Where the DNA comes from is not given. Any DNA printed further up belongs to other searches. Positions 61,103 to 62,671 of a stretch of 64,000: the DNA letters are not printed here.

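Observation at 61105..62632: Stand-alone DndB-like DGQHR gene on a 1.5-kb low-GC cassette bounded by perfect 24-bp direct repeats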

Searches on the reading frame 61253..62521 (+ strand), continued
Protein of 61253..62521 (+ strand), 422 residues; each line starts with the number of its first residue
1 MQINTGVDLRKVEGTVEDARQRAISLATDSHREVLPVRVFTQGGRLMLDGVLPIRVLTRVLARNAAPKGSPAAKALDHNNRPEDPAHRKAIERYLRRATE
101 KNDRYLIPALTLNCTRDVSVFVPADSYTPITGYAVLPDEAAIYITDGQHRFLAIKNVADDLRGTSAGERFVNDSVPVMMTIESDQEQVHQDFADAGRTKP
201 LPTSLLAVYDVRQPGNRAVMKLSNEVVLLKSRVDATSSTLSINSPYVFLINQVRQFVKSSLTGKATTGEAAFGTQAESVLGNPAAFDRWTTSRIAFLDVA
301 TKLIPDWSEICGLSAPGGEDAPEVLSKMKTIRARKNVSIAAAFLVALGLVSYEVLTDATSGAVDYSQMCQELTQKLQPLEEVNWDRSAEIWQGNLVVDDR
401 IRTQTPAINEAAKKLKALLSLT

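Call 34: find_related_loci(query=A1, collection=metagenome_contigs, flank=6000)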
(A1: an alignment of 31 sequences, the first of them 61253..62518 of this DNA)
Query A1 (422 aa) in metagenome_contigs; peptide patterns used: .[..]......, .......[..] (x = any residue, [..] = any of these).
179 stretches matched a pattern; 43 encode a relative of the query (tblastn E <= 1e-3); 43 distinct loci.
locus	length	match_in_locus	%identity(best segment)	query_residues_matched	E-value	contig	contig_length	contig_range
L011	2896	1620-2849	53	9-420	3e-143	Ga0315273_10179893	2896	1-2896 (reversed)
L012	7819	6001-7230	52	9-420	2e-135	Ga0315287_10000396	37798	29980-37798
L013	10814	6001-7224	52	6-415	2e-135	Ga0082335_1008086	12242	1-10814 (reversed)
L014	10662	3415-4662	50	11-419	1e-129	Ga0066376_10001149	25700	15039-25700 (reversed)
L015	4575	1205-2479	46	1-421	1e-123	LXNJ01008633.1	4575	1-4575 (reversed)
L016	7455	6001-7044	37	33-399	5e-71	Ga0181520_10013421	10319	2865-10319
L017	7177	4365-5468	36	35-421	2e-64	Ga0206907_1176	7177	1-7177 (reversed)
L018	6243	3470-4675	33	3-421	1e-62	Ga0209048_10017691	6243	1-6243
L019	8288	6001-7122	34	36-422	3e-60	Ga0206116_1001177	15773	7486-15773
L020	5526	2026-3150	35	36-422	7e-59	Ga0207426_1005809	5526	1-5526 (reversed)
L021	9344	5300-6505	32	3-421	6e-57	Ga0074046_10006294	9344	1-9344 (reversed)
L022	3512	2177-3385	33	4-421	2e-54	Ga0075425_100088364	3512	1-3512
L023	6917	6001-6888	38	35-313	1e-54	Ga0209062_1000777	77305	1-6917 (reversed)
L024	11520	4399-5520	33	15-399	2e-53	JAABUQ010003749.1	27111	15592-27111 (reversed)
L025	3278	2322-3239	38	10-319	1e-52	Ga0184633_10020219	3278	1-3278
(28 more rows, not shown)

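Call 35: find_related_loci(query=A1, collection=viral_contigs, flank=6000)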
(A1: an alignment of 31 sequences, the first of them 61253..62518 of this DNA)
Query A1 (422 aa) in viral_contigs; peptide patterns used: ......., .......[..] (x = any residue, [..] = any of these).
52 stretches matched a pattern; 2 encode a relative of the query (tblastn E <= 1e-3); 2 distinct loci.
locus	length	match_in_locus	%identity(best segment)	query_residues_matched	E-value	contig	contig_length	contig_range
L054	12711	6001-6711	31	40-257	9e-27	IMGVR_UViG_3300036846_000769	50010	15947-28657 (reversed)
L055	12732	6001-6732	28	33-257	3e-25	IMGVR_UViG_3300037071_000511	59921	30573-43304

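Call 39: search_solved_structures(query=A1, max_evalue=1, show_alignments=1)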
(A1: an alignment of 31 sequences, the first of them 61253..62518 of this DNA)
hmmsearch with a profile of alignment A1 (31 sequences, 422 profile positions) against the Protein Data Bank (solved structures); distinct sequences matched with E-value up to 1: 0.

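Call 44: find_encoding_contigs(protein=P0005, flank=6000, max_places=2)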
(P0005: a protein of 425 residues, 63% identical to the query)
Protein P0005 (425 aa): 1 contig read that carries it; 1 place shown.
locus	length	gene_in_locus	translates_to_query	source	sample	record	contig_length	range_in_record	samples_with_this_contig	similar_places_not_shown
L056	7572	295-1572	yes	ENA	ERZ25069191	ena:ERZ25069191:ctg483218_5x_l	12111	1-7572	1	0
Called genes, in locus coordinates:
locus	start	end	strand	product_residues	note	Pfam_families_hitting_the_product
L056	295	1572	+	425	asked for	PF14072:DndB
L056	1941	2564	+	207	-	PF03446:NAD_binding_2, PF03807:F420_oxidored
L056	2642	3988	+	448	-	PF13452:FAS1_DH_region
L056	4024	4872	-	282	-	PF08450:SGL (faint), PF01436:NHL, PF17170:DUF5128 (weak), PF01436:NHL (weak)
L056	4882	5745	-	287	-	PF17170:DUF5128 (faint), PF01436:NHL (weak)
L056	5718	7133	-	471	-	PF01425:Amidase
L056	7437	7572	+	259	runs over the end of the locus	PF00753:Lactamase_B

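Call 45: find_encoding_contigs(protein=P0007, flank=6000, max_places=2)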
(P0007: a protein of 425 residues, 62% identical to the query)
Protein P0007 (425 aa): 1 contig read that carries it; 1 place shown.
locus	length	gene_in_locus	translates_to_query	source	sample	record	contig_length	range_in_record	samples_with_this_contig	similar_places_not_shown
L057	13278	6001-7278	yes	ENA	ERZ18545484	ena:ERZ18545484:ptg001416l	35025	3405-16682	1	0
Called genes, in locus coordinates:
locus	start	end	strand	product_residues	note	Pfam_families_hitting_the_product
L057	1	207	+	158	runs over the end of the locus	PF09055:Sod_Ni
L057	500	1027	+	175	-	PF03358:FMN_red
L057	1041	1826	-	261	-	PF08543:Phos_pyr_kin, PF00294:PfkB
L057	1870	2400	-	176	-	-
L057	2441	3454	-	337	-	PF13379:NMT1_2, PF09084:NMT1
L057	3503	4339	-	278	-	PF00528:BPD_transp_1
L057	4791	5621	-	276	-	PF00005:ABC_tran, PF13304:AAA_21 (faint)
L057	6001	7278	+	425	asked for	PF14072:DndB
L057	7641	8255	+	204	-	PF14333:DUF4389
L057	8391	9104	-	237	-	PF00730:HhH-GPD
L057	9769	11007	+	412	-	PF13433:Peripla_BP_5 (weak), PF13458:Peripla_BP_6, PF01094:ANF_receptor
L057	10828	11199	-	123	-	-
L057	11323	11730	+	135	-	PF14464:Prok-JAB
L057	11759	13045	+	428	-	PF00278:Orn_DAP_Arg_deC, PF02784:Orn_Arg_deC_N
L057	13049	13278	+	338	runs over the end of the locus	PF13177:DNA_pol3_delta2, PF00004:AAA (faint)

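Call 46: find_encoding_contigs(protein=P0009, flank=6000, max_places=2)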
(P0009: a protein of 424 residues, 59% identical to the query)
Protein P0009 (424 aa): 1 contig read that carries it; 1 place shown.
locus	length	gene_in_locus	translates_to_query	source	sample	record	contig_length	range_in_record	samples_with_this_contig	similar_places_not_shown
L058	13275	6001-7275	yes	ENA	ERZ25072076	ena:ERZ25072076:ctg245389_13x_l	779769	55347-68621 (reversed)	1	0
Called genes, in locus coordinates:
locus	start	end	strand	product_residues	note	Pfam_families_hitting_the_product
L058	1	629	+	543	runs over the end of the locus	PF00501:AMP-binding, PF13193:AMP-binding_C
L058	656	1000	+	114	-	PF00543:P-II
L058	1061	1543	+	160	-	PF01878:EVE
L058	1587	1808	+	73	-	-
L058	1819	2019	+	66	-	PF07927:HicA_toxin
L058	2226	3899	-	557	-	PF02776:TPP_enzyme_N, PF00205:TPP_enzyme_M, PF02775:TPP_enzyme_C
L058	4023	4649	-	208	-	PF00903:Glyoxalase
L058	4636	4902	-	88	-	PF04365:BrnT_toxin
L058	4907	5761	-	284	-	PF20434:BD-FAE (faint), PF00561:Abhydrolase_1, PF12146:Hydrolase_4, PF12697:Abhydrolase_6, PF00326:Peptidase_S9 (weak)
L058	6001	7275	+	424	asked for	PF14072:DndB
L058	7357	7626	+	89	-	-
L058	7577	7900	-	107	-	-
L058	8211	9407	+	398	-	PF00266:Aminotran_5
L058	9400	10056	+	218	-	-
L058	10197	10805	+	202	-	-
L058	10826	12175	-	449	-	PF07687:M20_dimer (weak)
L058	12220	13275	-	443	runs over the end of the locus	PF01546:Peptidase_M20 (weak)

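Call 48: predict_structure(alignment_id=A1)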
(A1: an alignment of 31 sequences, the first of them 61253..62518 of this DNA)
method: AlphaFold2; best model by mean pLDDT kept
length: 422 residues; sequences in the alignment: 31
mean_pLDDT: 86.3   pTM: 0.73
mean pLDDT of the five models: 86.3, 85.8, 83.6, 83.7, 81.4
residues with pLDDT >= 90: 242; 70-90: 131; 50-70: 43; < 50: 6
segments of 3 or more residues with pLDDT < 50: 1-5
pLDDT, mean of each block of 10 residues (from residue 1): 57 90 91 89 83 89 59 65 77 93 90 84 79 83 81 92 93 91 67 62 76 89 95 84 89 95 91 92 92 97 96 88 93 93 96 88 89 95 94 91 93 94 72
secondary structure, 60 per line:
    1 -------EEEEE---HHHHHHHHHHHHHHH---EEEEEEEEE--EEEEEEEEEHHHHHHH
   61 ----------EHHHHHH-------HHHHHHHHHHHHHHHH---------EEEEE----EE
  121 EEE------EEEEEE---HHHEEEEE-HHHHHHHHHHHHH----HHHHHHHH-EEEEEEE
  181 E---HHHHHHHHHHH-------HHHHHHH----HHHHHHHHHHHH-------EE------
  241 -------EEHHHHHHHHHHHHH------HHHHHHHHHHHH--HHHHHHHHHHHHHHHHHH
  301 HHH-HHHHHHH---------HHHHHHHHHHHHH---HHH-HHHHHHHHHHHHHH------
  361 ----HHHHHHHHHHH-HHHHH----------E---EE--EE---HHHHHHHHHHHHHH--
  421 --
elements in order: E8-12 H16-30 E34-42 E45-53 H54-60 H72-77 H85-100 E110-114 E119-123 E130-135 E142-146 H148-160 H165-172 E174-181 H185-195 H203-209 H214-225 H250-262 H269-280 H283-303 H305-311 H321-333 H341-354 H365-375 H377-381 H405-418

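Call 53: fold_search(model_id=the predicted structure, library=pdb)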
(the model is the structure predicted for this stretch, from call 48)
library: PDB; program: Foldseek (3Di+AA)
matches with E <= 10: 127; with E <= 0.001: 0
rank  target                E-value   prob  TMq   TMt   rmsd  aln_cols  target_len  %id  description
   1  6oen_C                3.4e-01  0.06  0.12  0.09  28.2       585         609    9  Cryo-EM structure of mouse RAG1/2 PRC complex (DNA1) (released 2020-01-29)
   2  7tc0_A                6.3e-01  0.06  0.11  0.04  23.7       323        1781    8  The structure of human ABCA1 in digitonin (released 2022-01-26)
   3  7m1p_A                6.9e-01  0.05  0.11  0.04  23.0       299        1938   11  Human ABCA4 structure in the unbound state (released 2021-09-08)
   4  9dp6_A                8.6e-01  0.05  0.13  0.09  20.8       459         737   10  Mycolicibacterium smegmatis MmpL5-AcpM structure (released 2024-10-23)
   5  6fxe_A                1.0e+00  0.06  0.10  0.16  19.3       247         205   14  BBE31 from Lyme disease agent Borrelia (Borreliella) burgdorferi playing a vital role in successful colonization of th (released 2019-03-20)
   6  7wgu_B                1.0e+00  0.03  0.10  0.12  22.1       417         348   10  Crystal structure of metal-binding protein EfeO from Escherichia coli (released 2022-12-14)
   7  7aqm_A                1.1e+00  0.04  0.10  0.12  18.9       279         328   14  ADP-ribosylserine hydrolase ARH3 of Latimeria chalumnae in complex with alpha-1''-O-methyl-ADP-ribose (meADPr) (released 2021-06-16)
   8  7e8q_A                1.8e+00  0.03  0.10  0.10  22.5       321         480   11  Crystal structure of a Flavin-dependent Monooxygenase HadA F441V mutant complexed with reduced FAD and 4-nitrophenol (released 2021-07-21)
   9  7rr6_A                2.3e+00  0.05  0.14  0.08  16.0       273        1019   14  Multidrug efflux pump subunit AcrB (released 2022-08-17)
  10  4dyn_B                2.6e+00  0.02  0.09  0.09  17.2       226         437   12  Crystal Structure of WSN/A Influenza Nucleoprotein with BMS-885838 Ligand Bound (released 2013-03-06)
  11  8svd_E                2.7e+00  0.03  0.12  0.19  18.5       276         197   11  Structure of M. baixiangningiae DarR-DNA complex reveals novel dimer-of-dimers DNA binding (released 2023-11-01)
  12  7x1g_A                2.7e+00  0.02  0.10  0.08  21.8       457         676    8  Cryo-EM structure of human BTR1 in the inward-facing state at pH 5.5 (released 2023-10-04)
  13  6ryk_A                2.8e+00  0.18  0.13  0.33   7.8       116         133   12  Crystal structure of the ParB-like protein PadC (released 2020-01-22)
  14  8suk_B                2.8e+00  0.06  0.15  0.23  14.5       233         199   12  Structure of Rhodococcus sp. USK13 DarR-c-di-AMP complex (released 2023-11-01)
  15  2z0o                  2.8e+00  0.02  0.07  0.07  26.7       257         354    8  Crystal structure of APPL1-BAR-PH domain (released 2008-05-13)
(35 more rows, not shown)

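Call 60: search_dna_similar(query=window:61253-62518:+, collection=plasmids, mode=protein, max_rows=15)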
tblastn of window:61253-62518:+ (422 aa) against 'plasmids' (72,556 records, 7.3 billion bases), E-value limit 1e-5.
Records with a match: 50; places in all: 50; records where one place covers at least 80% of the query: 39.
Best place of each record, by identity: <60% 50.
By first word of the organism name: Pseudomonas 35; Escherichia 6; Priestia 3; Stutzerimonas 1; Nonomuraea 1; Janthinobacterium 1; Salmonella 1; Vibrio 1; Enterobacter 1.
By predicted mobility (MOB-suite, as given by PLSDB): non-mobilizable 29; conjugative 21.
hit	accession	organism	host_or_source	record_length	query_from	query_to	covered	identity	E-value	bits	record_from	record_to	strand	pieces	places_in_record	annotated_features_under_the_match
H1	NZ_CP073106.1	Stutzerimonas stutzeri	cell culture,water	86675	52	405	84%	27.0%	5e-14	82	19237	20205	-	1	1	DNA sulfur modification protein DndB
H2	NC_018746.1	Pseudomonas putida ND6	-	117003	52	405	84%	27.0%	4e-13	79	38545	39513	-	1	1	DNA sulfur modification protein DndB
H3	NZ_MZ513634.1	Escherichia coli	-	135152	52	405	84%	27.0%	4e-13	79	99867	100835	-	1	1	DNA sulfur modification protein DndB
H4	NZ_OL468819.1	Pseudomonas aeruginosa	-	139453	52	405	84%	27.0%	4e-13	79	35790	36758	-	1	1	DNA sulfur modification protein DndB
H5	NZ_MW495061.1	Escherichia coli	-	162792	52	405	84%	27.0%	4e-13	79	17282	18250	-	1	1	DNA sulfur modification protein DndB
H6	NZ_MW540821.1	Escherichia coli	-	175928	52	405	84%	27.0%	4e-13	79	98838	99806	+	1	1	DNA sulfur modification protein DndB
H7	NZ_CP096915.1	Pseudomonas aeruginosa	Homo sapiens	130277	52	409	85%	26.4%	9e-13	78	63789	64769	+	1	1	DNA sulfur modification protein DndB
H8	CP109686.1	Pseudomonas aeruginosa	whole organism,Sink Drain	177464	52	409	85%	26.4%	9e-13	78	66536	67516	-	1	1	DNA sulfur modification protein DndB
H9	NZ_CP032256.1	Pseudomonas aeruginosa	-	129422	52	409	85%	26.4%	1e-12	78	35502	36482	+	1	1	DNA sulfur modification protein DndB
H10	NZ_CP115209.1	Pseudomonas aeruginosa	Homo sapiens,culture samples from human ...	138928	52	409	85%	26.4%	1e-12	78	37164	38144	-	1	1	DNA sulfur modification protein DndB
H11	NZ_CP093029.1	Pseudomonas aeruginosa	Intubated patient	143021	52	409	85%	26.4%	1e-12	78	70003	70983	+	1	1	DNA sulfur modification protein DndB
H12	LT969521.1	Pseudomonas aeruginosa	-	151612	52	409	85%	26.4%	1e-12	78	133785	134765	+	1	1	hypothetical protein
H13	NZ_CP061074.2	Pseudomonas aeruginosa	Homo sapiens,urine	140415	52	409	85%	26.4%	1e-12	77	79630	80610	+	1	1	DNA sulfur modification protein DndB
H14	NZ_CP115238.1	Pseudomonas aeruginosa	Homo sapiens,culture samples from human ...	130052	52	405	84%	26.4%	1e-12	77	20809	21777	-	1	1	DNA sulfur modification protein DndB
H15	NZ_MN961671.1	Pseudomonas aeruginosa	-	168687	52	405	84%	26.4%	1e-12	77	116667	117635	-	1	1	DNA sulfur modification protein DndB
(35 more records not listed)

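Call 61: search_dna_similar(query=window:61253-62518:+, collection=phages, mode=protein, max_rows=15)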
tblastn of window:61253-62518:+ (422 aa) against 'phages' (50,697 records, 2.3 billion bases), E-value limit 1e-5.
Records with a match: 18; places in all: 18; records where one place covers at least 80% of the query: 0.
Best place of each record, by identity: <60% 18.
By first word of the organism name: Klebsiella 12; Salmonella 6.
By host as written in the record: Klebsiella pneumoniae 10; pathenogenic Salmonella bacterium 2; Salmonella enterica serovar Typhimurium strain LT2 2; Salmonella typhimurium 1; Salmonella enterica subsp. enterica STW-2 1; Klebsiella pneumoniae ST101-KPC2 1; Klebsiella pneumoniae KH43 1.
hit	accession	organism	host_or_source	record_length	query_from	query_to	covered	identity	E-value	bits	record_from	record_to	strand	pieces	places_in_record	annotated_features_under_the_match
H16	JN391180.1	Salmonella phage SPN1S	pathenogenic Salmonella bacterium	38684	35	212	42%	29.4%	2e-6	57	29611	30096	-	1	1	putative bacteriophage protein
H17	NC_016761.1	Salmonella phage SPN1S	pathenogenic Salmonella bacterium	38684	35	212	42%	29.4%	2e-6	57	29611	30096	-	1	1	DGQHR domain-containing protein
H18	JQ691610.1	Salmonella phage SPN9TCW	Salmonella typhimurium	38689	35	212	42%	29.4%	2e-6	57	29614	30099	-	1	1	putative bacteriophage protein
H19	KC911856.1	Salmonella phage SPC32H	Salmonella enterica serovar Typhimurium ...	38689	35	212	42%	29.4%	2e-6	57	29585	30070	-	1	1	putative DNA-sulfur modification protein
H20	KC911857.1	Salmonella phage SPC32N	Salmonella enterica serovar Typhimurium ...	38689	35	212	42%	29.4%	2e-6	57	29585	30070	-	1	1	putative DNA-sulfur modification protein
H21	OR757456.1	Salmonella phage VB_ST_SPNIS2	Salmonella enterica subsp. enterica ...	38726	35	212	42%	29.4%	2e-6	57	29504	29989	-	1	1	DGQHR domain-containing protein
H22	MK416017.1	Klebsiella phage ST101-KPC2phi6.3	Klebsiella pneumoniae ST101-KPC2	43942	23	206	44%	26.6%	1e-6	57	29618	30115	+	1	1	DGQHR domain-containing protein | hypothetical protein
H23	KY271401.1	Klebsiella phage 1 LV-2017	Klebsiella pneumoniae KH43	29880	23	206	44%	26.6%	1e-6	57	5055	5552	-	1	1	none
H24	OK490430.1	Klebsiella phage Kp4871-1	Klebsiella pneumoniae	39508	23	206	44%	26.6%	1e-6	57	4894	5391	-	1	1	record has no annotation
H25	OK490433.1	Klebsiella phage Kp4872-1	Klebsiella pneumoniae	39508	23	206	44%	26.6%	1e-6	57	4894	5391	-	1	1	record has no annotation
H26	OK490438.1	Klebsiella phage Kp4873-4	Klebsiella pneumoniae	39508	23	206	44%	26.6%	1e-6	57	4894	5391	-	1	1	record has no annotation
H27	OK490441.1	Klebsiella phage Kp4874-4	Klebsiella pneumoniae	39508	23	206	44%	26.6%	1e-6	57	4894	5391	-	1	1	record has no annotation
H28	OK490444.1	Klebsiella phage Kp4875-4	Klebsiella pneumoniae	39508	23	206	44%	26.6%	1e-6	57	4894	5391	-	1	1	record has no annotation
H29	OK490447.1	Klebsiella phage Kp4876-4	Klebsiella pneumoniae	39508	23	206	44%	26.6%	1e-6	57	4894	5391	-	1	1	record has no annotation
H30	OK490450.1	Klebsiella phage Kp4877-4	Klebsiella pneumoniae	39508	23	206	44%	26.6%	1e-6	57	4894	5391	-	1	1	record has no annotation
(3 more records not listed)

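Call 62: list_cluster_members(proteins=[P0001, P0004, P0012, P0027, P0028, P0057, P0080, P0089, P0033, P0086])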
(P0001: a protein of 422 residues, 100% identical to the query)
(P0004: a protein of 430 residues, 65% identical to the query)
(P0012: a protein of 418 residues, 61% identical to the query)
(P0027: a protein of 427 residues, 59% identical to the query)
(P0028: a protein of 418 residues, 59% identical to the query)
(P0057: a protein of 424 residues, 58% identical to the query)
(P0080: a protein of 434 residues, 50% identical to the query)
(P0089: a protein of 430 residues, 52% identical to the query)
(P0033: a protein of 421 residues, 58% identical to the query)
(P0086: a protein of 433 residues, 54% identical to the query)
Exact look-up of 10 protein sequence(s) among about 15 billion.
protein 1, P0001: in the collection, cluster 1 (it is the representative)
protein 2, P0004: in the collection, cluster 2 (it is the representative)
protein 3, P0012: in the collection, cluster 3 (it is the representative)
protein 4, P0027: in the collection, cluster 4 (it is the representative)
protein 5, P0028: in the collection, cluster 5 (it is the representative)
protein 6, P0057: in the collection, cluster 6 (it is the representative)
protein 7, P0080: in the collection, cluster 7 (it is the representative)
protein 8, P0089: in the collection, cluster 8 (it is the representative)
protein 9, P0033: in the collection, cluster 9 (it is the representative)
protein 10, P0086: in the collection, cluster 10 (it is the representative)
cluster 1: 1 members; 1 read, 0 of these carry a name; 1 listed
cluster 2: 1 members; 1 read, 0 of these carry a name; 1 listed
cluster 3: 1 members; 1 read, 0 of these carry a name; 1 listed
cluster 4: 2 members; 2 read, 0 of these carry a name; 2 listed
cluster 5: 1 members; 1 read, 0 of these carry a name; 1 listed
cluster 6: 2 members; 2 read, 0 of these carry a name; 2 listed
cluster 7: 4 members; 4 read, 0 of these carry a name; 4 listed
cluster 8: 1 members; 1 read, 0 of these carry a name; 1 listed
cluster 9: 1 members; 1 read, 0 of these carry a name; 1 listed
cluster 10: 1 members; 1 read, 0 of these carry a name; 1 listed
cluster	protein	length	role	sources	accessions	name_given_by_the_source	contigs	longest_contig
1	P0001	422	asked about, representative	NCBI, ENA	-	-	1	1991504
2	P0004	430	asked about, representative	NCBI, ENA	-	-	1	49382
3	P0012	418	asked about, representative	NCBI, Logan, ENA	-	-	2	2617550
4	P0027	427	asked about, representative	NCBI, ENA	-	-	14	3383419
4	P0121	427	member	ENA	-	-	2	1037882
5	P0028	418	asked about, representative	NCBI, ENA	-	-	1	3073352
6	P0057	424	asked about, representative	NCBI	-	-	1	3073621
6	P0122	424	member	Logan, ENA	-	-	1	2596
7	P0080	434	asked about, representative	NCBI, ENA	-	-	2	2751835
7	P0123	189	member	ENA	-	-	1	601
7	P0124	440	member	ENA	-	-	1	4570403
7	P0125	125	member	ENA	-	-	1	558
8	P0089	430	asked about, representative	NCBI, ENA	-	-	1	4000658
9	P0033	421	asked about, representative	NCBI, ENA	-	-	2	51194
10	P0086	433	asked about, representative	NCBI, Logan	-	-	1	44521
